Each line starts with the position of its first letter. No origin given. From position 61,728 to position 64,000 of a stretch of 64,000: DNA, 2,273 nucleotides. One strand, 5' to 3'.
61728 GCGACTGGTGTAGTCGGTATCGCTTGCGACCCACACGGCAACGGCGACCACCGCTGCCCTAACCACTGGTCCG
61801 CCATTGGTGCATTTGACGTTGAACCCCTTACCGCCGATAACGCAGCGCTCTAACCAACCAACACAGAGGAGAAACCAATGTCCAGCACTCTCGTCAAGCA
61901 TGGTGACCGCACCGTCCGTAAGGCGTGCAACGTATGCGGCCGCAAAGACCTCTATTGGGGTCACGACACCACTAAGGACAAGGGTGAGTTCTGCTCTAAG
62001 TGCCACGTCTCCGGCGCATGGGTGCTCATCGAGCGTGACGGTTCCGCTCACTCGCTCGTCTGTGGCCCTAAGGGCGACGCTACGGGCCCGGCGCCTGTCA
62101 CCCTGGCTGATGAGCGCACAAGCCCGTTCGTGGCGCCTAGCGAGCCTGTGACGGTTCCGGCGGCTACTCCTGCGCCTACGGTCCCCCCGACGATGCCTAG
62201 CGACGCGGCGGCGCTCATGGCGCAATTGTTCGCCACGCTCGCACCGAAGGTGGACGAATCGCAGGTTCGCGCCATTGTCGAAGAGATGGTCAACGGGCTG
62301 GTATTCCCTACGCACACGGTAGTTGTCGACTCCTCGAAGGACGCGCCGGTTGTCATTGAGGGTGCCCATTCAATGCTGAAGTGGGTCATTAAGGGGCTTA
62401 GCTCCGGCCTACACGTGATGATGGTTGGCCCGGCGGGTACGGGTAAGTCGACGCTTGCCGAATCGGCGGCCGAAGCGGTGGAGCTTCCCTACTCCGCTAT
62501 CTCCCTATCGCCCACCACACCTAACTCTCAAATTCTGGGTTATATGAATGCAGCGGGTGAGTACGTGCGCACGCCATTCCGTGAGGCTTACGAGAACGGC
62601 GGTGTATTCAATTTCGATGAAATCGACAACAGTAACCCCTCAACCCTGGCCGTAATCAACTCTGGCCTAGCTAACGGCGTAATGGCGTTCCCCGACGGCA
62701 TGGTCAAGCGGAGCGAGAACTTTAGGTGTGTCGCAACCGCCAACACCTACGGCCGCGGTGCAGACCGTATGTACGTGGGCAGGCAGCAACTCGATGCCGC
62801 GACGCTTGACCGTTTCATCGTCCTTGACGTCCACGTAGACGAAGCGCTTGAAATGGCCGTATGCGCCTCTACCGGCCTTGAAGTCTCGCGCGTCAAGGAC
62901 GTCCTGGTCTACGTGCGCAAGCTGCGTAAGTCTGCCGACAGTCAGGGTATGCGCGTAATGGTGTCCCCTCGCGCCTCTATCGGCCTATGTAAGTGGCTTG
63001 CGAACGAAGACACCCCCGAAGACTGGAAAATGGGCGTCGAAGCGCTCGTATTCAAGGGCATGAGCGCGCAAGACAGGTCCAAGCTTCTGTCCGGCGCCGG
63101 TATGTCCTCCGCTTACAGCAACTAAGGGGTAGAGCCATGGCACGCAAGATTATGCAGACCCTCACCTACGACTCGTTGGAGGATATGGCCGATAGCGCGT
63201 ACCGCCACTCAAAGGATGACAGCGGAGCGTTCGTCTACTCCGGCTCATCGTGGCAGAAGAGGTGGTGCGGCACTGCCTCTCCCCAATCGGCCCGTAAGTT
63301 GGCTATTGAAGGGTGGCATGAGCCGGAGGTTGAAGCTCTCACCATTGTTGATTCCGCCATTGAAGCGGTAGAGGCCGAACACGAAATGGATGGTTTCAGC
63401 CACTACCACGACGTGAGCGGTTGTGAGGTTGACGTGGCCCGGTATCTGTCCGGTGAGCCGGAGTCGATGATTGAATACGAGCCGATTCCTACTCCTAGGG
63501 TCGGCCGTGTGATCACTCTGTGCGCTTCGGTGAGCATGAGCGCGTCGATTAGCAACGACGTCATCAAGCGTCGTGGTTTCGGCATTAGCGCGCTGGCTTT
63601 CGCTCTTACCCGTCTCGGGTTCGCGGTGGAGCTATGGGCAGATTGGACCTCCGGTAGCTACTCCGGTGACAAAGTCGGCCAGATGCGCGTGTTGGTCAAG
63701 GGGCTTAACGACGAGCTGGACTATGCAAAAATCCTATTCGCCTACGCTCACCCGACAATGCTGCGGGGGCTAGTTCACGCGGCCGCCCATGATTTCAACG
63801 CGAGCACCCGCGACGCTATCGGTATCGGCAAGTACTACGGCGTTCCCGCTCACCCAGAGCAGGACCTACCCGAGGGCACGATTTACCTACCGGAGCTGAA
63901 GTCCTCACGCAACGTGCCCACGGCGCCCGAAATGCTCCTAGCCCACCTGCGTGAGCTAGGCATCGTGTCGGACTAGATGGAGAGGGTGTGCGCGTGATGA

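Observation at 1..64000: Sense-strand over-representation of the pentamer CTAAG, created in all three reading frames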

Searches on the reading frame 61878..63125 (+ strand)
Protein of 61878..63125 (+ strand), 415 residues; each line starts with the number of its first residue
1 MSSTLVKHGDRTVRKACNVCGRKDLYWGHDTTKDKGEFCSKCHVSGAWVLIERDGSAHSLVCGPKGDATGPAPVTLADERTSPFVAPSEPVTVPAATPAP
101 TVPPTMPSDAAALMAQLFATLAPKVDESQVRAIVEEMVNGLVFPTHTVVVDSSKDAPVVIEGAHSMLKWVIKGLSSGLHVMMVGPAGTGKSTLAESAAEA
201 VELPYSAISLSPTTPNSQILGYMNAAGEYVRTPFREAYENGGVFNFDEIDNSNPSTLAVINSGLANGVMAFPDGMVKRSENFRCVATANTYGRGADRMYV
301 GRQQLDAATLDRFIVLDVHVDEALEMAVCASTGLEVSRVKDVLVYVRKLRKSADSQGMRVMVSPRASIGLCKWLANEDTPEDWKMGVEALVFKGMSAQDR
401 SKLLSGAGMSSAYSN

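Call 30: search_protein_families(library=pfam, proteins=[window:61878-63125:+], max_evalue=0.01)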
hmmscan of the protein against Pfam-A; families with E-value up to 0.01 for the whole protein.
window:61878-63125:+ (415 aa): 10 families
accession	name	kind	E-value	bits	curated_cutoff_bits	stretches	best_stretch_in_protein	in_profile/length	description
PF07728.20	AAA_5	-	1.7e-18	67.4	22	1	179-313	1-139/139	AAA domain (dynein-related subfamily)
PF00004.35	AAA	-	1.2e-10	42.3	21.2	1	180-292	1-112/131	ATPase family associated with various cellular activities (AAA)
PF07726.17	AAA_3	-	5.6e-05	23.5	27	1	179-314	1-130/131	ATPase family associated with various cellular activities (AAA)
PF13481.12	AAA_25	-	0.0025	17.9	27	1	165-198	20-54/195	AAA domain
PF13191.12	AAA_16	-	0.0037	18.2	32.6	0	177-204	24-51/167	AAA ATPase domain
PF12775.13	AAA_7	-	0.004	17.1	25.8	1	174-218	30-77/181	P-loop containing dynein motor region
PF01078.27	Mg_chelatase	-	0.0048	16.8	20.3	0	177-236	21-80/207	Magnesium chelatase, subunit ChlI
PF13604.12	AAA_30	-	0.0051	17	27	1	178-220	19-62/191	AAA domain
PF13671.12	AAA_33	-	0.0052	17.5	27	0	180-201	2-23/143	AAA domain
PF21839.2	DUF6898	-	0.01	15.9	27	0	327-342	19-34/56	Domain of unknown function (DUF6898)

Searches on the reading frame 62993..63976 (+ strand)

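Call 30: search_protein_families(library=pfam, proteins=[window:62993-63976:+], max_evalue=0.01)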
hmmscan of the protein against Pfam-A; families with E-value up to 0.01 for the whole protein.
window:62993-63976:+ (327 aa): 1 family
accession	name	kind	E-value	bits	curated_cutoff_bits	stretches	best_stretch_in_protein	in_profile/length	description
PF23822.1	DUF7192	-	2.4e-48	165.3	27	1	54-324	11-279/281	Domain of unknown function (DUF7192)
